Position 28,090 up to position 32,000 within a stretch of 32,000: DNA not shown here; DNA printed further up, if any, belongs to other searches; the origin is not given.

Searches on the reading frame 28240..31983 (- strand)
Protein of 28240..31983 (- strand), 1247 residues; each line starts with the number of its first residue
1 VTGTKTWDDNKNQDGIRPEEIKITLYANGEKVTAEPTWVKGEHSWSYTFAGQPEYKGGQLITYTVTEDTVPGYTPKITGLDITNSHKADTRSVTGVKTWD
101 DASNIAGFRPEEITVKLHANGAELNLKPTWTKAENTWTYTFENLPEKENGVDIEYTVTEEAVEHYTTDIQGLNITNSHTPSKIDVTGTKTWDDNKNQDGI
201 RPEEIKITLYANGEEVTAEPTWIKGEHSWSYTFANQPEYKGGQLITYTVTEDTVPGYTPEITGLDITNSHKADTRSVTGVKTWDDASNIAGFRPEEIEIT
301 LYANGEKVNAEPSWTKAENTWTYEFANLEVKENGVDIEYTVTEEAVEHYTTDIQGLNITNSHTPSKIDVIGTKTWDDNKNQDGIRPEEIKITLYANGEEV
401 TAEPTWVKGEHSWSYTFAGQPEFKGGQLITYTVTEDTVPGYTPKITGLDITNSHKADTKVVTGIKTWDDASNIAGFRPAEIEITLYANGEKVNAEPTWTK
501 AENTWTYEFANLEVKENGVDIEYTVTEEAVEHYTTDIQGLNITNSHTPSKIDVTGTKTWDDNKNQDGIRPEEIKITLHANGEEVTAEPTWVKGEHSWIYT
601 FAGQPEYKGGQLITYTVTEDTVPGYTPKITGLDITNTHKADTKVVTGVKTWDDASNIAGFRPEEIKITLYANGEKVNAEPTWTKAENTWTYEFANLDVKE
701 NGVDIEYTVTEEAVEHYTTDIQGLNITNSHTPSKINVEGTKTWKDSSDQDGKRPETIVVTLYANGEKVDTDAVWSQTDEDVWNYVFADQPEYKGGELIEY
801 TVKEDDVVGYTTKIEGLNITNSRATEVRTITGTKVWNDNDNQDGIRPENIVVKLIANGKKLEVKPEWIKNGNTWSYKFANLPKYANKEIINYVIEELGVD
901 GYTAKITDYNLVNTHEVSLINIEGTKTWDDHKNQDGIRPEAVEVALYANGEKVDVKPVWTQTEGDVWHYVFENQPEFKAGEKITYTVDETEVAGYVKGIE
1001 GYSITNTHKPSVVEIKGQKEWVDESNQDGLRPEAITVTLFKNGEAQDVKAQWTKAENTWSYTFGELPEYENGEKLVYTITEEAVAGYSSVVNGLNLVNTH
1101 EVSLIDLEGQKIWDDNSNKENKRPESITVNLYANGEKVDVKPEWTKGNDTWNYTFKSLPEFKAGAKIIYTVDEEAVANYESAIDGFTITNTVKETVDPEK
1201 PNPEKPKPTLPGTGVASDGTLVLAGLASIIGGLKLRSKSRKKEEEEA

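Call 15: search_protein_families(library=pfam, proteins=[window:28240-31983:-])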
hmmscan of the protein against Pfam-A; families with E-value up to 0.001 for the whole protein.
window:28240-31983:- (1247 aa): 9 families
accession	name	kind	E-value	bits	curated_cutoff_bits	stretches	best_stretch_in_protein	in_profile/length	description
PF05738.19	Cna_B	-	0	987.7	22.3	13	1108-1191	2-87/87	Cna protein B-type domain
PF07654.21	C1-set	-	6.9e-23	81.2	21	0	657-692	22-59/86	Immunoglobulin C1-set domain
PF17912.7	OB_MalK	-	3.4e-10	41.1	27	0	797-850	7-53/53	MalK OB fold domain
PF11418.13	Scaffolding_pro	-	8.1e-07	30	25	0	502-569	21-89/100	Phi29 scaffolding protein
PF20514.4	ROXA-like_wH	-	1e-06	29.1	22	0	667-681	63-77/119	ROXA-like winged helix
PF17850.7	CysA_C_terminal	-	1.2e-06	29.4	29.7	0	283-299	27-43/43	CysA C-terminal regulatory domain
PF00011.27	HSP20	-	8.6e-06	26.2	20.8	0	656-690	14-48/102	Hsp20/alpha crystallin family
PF16190.11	E1_FCCH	-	1.4e-05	25.5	29.5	0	351-374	25-48/70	Ubiquitin-activating enzyme E1 FCCH domain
PF00746.26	Gram_pos_anchor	-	0.00023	21.5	20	1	1203-1244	2-42/43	LPXTG cell wall anchor motif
